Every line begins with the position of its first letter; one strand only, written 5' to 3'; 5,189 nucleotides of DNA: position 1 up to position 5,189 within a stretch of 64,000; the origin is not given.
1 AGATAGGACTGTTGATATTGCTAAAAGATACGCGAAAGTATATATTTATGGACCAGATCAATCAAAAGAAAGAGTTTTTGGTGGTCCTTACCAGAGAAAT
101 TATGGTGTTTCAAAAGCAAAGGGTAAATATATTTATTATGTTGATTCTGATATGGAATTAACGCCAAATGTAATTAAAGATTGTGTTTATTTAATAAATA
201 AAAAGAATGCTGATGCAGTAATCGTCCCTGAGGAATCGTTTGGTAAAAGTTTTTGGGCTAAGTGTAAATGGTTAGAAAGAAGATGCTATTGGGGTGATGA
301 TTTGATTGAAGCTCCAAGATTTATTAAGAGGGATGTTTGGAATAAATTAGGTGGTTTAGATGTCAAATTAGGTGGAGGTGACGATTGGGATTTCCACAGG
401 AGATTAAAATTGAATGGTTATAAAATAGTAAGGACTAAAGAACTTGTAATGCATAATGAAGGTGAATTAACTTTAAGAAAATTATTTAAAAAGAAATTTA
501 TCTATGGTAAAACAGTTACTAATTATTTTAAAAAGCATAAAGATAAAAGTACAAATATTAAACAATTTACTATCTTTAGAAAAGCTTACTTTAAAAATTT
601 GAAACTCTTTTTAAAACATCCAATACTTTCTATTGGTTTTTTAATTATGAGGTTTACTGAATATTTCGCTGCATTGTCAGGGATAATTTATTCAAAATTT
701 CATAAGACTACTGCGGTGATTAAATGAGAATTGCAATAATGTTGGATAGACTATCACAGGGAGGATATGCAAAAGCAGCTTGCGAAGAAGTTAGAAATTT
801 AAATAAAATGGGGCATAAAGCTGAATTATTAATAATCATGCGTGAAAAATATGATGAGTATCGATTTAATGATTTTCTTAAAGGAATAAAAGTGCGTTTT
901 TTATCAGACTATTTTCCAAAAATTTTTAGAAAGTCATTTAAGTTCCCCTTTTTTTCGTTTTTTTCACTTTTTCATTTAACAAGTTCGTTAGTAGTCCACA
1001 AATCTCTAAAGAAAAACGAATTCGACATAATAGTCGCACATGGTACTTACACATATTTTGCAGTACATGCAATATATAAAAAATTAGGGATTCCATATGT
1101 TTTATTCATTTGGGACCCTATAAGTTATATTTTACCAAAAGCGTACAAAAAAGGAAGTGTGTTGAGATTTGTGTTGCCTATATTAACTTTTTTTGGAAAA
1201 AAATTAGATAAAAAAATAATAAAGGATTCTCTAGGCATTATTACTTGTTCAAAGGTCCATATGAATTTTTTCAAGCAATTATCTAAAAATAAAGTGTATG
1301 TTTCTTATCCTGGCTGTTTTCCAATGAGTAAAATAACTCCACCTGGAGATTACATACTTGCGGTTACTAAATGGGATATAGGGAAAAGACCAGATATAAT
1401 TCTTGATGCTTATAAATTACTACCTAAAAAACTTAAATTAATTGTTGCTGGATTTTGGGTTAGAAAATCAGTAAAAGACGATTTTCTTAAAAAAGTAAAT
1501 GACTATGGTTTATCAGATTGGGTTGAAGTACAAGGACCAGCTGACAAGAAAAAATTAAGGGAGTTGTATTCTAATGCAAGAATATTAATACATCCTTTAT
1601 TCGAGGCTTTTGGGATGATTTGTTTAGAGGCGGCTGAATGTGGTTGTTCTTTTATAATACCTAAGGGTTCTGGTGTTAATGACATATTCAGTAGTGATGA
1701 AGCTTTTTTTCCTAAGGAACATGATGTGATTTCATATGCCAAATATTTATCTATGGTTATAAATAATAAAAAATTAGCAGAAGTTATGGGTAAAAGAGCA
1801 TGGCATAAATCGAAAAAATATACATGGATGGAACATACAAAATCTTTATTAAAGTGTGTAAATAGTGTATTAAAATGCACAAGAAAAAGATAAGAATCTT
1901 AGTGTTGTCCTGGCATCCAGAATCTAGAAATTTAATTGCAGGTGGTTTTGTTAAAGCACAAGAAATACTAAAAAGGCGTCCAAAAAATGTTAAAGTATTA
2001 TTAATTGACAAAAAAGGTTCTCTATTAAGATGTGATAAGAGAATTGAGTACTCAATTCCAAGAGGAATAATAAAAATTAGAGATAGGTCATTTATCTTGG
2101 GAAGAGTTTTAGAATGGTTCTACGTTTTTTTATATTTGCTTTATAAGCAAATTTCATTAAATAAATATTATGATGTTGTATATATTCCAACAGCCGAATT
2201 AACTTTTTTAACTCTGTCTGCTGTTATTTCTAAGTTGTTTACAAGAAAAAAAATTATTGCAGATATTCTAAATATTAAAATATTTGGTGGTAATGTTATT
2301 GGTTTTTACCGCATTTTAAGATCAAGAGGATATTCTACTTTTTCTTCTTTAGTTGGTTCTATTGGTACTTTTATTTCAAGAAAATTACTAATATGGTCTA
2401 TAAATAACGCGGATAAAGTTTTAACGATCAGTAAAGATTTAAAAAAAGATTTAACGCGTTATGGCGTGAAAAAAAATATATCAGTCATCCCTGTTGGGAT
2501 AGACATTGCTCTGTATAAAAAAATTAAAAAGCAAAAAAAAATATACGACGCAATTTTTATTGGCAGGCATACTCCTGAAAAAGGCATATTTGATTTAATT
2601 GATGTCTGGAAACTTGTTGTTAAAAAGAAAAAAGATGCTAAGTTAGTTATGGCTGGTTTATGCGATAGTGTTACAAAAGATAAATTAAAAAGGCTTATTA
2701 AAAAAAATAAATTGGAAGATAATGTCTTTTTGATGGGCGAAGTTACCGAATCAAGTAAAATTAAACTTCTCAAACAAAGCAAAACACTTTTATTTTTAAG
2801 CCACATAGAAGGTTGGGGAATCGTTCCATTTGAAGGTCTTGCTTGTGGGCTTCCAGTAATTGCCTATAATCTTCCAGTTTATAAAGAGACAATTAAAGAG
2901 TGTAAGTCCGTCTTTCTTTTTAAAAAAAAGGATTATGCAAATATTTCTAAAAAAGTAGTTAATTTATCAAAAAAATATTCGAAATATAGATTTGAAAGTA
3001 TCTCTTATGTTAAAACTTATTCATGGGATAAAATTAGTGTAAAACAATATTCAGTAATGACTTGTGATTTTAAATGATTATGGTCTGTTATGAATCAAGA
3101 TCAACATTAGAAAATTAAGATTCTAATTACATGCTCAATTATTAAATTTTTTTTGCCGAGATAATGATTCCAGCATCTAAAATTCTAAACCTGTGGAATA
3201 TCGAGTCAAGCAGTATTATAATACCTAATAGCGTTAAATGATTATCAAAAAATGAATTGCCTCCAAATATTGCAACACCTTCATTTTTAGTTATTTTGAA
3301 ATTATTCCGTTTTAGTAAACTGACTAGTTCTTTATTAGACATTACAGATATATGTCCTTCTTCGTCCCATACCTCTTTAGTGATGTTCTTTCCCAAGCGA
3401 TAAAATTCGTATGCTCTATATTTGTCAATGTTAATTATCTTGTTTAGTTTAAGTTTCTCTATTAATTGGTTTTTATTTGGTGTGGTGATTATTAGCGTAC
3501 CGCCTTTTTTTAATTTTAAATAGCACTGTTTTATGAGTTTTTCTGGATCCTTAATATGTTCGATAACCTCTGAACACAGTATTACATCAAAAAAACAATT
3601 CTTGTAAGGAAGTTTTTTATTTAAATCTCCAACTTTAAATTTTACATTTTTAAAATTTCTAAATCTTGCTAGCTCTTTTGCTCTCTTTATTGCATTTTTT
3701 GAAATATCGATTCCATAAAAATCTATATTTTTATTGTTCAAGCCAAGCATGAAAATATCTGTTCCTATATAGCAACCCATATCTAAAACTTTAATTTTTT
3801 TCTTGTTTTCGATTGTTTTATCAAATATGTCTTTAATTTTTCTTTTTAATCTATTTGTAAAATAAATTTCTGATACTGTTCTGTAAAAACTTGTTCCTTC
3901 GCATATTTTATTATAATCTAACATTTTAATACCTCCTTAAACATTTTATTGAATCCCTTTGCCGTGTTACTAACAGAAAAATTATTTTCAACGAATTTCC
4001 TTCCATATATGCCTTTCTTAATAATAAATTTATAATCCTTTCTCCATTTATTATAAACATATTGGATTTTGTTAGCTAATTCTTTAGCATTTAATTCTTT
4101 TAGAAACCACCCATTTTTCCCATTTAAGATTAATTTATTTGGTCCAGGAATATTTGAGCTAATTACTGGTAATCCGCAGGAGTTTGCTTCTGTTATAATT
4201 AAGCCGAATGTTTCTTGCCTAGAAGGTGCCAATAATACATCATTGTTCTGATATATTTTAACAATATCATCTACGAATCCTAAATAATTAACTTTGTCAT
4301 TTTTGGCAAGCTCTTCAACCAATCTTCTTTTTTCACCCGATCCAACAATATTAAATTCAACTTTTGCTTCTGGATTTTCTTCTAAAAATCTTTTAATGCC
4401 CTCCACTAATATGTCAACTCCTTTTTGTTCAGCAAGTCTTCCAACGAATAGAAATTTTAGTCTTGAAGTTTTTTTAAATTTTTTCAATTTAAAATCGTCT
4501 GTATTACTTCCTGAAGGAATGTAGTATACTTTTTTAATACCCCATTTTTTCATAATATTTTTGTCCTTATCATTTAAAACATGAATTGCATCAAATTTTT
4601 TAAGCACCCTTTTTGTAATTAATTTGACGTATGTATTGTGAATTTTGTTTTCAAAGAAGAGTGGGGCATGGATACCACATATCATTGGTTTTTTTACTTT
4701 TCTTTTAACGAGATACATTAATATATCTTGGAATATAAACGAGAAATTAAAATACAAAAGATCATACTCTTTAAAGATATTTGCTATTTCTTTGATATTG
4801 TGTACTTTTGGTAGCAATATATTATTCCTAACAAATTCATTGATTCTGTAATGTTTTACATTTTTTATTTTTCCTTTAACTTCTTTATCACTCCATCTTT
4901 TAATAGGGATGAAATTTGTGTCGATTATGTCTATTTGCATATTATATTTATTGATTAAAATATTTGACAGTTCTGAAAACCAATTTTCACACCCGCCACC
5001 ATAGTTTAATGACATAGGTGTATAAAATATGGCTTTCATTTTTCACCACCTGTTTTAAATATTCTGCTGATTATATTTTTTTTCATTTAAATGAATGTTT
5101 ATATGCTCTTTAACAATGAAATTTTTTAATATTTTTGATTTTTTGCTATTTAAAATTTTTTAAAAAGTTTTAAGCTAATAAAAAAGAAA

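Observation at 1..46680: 46-kb glycosylation super-locus with eight GT-C-type polytopic enzymes, suggesting glycan assembly largely on the outer membrane face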

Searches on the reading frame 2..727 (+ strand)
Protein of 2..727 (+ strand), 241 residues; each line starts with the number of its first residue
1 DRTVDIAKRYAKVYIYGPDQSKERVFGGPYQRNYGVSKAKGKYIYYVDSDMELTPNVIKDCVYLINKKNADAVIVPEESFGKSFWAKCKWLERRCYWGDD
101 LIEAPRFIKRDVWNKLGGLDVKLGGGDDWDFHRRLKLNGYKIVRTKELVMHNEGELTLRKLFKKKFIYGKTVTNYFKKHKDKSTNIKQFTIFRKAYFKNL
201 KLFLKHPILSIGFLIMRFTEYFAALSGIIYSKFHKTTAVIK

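Call 75: search_protein_families(library=pfam, proteins=[window:2-727:+], max_evalue=1)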
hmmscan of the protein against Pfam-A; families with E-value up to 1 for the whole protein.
window:2-727:+ (241 aa): 5 families
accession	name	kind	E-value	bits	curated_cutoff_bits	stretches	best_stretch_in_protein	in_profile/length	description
PF00535.33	Glycos_transf_2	-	1.1e-10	42.2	23.3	1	1-75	39-113/168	Glycosyl transferase family 2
PF10111.15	Glyco_tranf_2_2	-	3.2e-08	33.8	27.3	2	14-71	56-112/276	Glycosyltransferase like family 2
PF13632.12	Glyco_trans_2_3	-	3.3e-06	27.5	27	1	43-216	1-172/198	Glycosyl transferase family group 2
PF13641.12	Glyco_tranf_2_3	-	0.00044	20.8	27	1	107-165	165-224/230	Glycosyltransferase like family 2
PF02709.20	Glyco_transf_7C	-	0.012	15.7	23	1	114-147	32-67/78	N-terminal domain of galactosyltransferase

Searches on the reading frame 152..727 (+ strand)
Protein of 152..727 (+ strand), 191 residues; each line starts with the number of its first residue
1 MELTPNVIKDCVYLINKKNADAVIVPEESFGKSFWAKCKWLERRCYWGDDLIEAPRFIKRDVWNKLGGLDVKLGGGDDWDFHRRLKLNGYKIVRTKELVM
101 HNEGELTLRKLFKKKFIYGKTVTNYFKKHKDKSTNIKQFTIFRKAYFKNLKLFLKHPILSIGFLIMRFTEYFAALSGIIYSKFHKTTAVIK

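Call 4: search_protein_families(library=pfam, proteins=[window:152-727:+], max_evalue=0.001)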
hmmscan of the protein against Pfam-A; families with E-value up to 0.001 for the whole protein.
window:152-727:+ (191 aa): 1 family
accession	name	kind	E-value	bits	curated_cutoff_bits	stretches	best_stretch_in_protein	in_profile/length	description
PF13632.12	Glyco_trans_2_3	-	0.00024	21.4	27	1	57-166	78-172/198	Glycosyl transferase family group 2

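Call 43: search_protein_families(library=ncbifam, proteins=[window:152-727:+], max_evalue=0.00001)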
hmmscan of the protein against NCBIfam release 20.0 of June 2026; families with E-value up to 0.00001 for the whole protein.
window:152-727:+ (191 aa): 0 families

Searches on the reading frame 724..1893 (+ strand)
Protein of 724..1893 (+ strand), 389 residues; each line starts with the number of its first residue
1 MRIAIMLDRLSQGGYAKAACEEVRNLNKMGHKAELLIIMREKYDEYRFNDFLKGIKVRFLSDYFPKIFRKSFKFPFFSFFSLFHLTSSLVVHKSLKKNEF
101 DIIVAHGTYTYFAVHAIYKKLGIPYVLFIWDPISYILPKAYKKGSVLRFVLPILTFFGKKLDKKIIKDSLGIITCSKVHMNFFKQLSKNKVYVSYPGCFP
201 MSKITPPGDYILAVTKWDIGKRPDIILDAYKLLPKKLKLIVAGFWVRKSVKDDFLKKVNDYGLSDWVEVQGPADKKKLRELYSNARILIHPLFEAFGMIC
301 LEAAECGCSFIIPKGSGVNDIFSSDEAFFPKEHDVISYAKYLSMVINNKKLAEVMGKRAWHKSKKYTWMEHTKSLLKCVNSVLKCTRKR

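Call 4: search_protein_families(library=pfam, proteins=[window:724-1893:+], max_evalue=0.001)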
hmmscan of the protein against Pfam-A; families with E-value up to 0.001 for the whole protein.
window:724-1893:+ (389 aa): 5 families
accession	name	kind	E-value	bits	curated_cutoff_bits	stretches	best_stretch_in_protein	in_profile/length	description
PF00534.26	Glycos_transf_1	-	3.5e-20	72.7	26.4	1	210-359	17-169/172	Glycosyl transferases group 1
PF13692.12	Glyco_trans_1_4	-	1.2e-10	42.2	27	1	220-346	13-140/142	Glycosyl transferases group 1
PF13439.12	Glyco_transf_4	-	5.6e-08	33.4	28.5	1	13-197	2-165/170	Glycosyltransferase Family 4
PF13579.12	Glyco_trans_4_4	-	6.6e-05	23.7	29.7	1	13-135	1-104/158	Glycosyl transferase 4-like domain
PF13524.12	Glyco_trans_1_2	-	0.00026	21.4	25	1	265-373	23-140/144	Glycosyl transferase-like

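Call 80: find_encoding_contigs(protein=window:724-1893:+, flank=10000, max_places=2)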
Protein window:724-1893:+ (389 aa): no gene with exactly this product is on record in the collection.

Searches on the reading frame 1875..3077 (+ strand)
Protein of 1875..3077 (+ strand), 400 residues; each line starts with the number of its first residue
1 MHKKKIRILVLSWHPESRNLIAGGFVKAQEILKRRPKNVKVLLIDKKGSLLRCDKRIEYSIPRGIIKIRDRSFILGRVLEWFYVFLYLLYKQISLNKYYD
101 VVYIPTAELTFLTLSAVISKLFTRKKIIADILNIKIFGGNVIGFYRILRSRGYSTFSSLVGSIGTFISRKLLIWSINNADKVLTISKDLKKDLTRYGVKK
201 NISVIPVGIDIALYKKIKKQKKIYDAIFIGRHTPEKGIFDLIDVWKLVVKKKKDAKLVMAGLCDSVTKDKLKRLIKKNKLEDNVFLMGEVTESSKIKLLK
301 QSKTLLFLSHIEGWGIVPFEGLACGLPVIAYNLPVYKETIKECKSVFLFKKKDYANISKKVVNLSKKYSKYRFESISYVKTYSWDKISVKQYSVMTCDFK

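Call 4: search_protein_families(library=pfam, proteins=[window:1875-3077:+], max_evalue=0.001)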
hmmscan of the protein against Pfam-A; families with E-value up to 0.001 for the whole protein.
window:1875-3077:+ (400 aa): 4 families
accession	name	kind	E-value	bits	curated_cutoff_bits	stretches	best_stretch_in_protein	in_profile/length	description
PF00534.26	Glycos_transf_1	-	2e-32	112.5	26.4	1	215-368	7-159/172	Glycosyl transferases group 1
PF13692.12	Glyco_trans_1_4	-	5.2e-22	79.1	27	1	226-365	4-140/142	Glycosyl transferases group 1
PF13439.12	Glyco_transf_4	-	1.7e-08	35.1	28.5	1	163-212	118-169/170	Glycosyltransferase Family 4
PF20706.3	GT4-conflict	-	4.9e-07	29.5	26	1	177-330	145-310/385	Family 4 Glycosyltransferase in conflict systems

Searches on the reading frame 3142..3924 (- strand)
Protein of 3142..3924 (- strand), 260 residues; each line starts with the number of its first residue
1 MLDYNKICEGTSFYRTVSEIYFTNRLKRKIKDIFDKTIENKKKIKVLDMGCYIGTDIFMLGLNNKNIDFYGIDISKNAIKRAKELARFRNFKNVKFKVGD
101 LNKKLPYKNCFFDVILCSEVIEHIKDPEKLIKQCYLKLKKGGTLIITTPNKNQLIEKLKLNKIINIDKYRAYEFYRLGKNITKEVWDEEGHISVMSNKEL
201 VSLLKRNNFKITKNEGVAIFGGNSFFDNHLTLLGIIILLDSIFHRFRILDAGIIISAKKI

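Call 4: search_protein_families(library=pfam, proteins=[window:3142-3924:-], max_evalue=0.001)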
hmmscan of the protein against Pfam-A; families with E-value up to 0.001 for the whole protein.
window:3142-3924:- (260 aa): 17 families
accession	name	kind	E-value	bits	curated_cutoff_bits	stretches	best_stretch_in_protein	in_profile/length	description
PF13847.12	Methyltransf_31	-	9.4e-28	97.2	27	1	41-163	2-127/145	Methyltransferase domain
PF13489.12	Methyltransf_23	-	8.6e-27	94.3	27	1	25-213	4-163/164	Methyltransferase domain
PF08241.18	Methyltransf_11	-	4.3e-19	69.4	21.2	1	47-146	1-95/95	Methyltransferase domain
PF08242.18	Methyltransf_12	-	1.6e-18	67.7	30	1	47-144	1-98/98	Methyltransferase domain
PF13649.12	Methyltransf_25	-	3.1e-16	60.3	27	1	46-142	1-97/97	Methyltransferase domain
PF01209.24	Ubie_methyltran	-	3.3e-08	33.6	20.1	1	27-149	32-154/233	ubiE/COQ5 methyltransferase family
PF03291.22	mRNA_G-N7_MeTrfase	-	3.3e-08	33.5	26.6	1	4-161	18-195/315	mRNA (guanine-N(7))-methyltransferase domain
PF05175.20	MTS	-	1.1e-07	32.1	23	1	36-157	25-149/170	Methyltransferase small domain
PF07021.18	MetW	-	1.9e-06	28.1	21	1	44-152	15-113/193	Methionine biosynthesis protein MetW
PF01739.24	CheR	-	2.5e-06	27.5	27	0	92-146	118-173/195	CheR methyltransferase, SAM binding domain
PF01135.25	PCMT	-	4.7e-06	26.9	20.3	1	40-162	71-188/210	Protein-L-isoaspartate(D-aspartate) O-methyltransferase (PCMT)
PF13679.12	Methyltransf_32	-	4.3e-05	24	27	1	25-104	8-92/143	Methyltransferase domain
PF05401.17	NodS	-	6.2e-05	23.4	24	1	28-132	29-130/201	Nodulation protein S (NodS)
PF06325.19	PrmA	-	6.2e-05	23.1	22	1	36-146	157-258/296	Ribosomal protein L11 methyltransferase (PrmA)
PF08003.17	Methyltransf_9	-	0.00013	21.5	23.8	1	36-148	109-219/315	Protein of unknown function (DUF1698)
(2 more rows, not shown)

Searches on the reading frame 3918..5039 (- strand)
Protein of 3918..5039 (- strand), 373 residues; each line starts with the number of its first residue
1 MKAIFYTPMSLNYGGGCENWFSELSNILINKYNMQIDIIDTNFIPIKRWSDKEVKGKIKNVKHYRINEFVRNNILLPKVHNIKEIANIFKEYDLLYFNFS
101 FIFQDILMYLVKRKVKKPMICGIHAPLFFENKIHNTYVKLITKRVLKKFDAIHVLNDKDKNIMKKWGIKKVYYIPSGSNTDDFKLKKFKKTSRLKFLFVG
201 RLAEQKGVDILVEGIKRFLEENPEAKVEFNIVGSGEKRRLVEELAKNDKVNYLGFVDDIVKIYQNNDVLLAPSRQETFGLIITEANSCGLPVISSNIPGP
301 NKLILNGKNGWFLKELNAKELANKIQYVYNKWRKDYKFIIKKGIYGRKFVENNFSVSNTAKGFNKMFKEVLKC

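Call 4: search_protein_families(library=pfam, proteins=[window:3918-5039:-], max_evalue=0.001)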
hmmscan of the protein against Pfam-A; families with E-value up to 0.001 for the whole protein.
window:3918-5039:- (373 aa): 5 families
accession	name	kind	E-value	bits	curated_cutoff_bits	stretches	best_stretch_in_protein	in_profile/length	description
PF00534.26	Glycos_transf_1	-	3.4e-34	118.3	26.4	1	185-337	7-164/172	Glycosyl transferases group 1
PF13692.12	Glyco_trans_1_4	-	7e-33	114.3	27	1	195-330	3-141/142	Glycosyl transferases group 1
PF20706.3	GT4-conflict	-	2e-12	47.3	26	1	185-303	189-319/385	Family 4 Glycosyltransferase in conflict systems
PF13439.12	Glyco_transf_4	-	1.3e-06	28.9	28.5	1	68-181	47-169/170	Glycosyltransferase Family 4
PF13524.12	Glyco_trans_1_2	-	0.00011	22.6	25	1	218-329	5-112/144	Glycosyl transferase-like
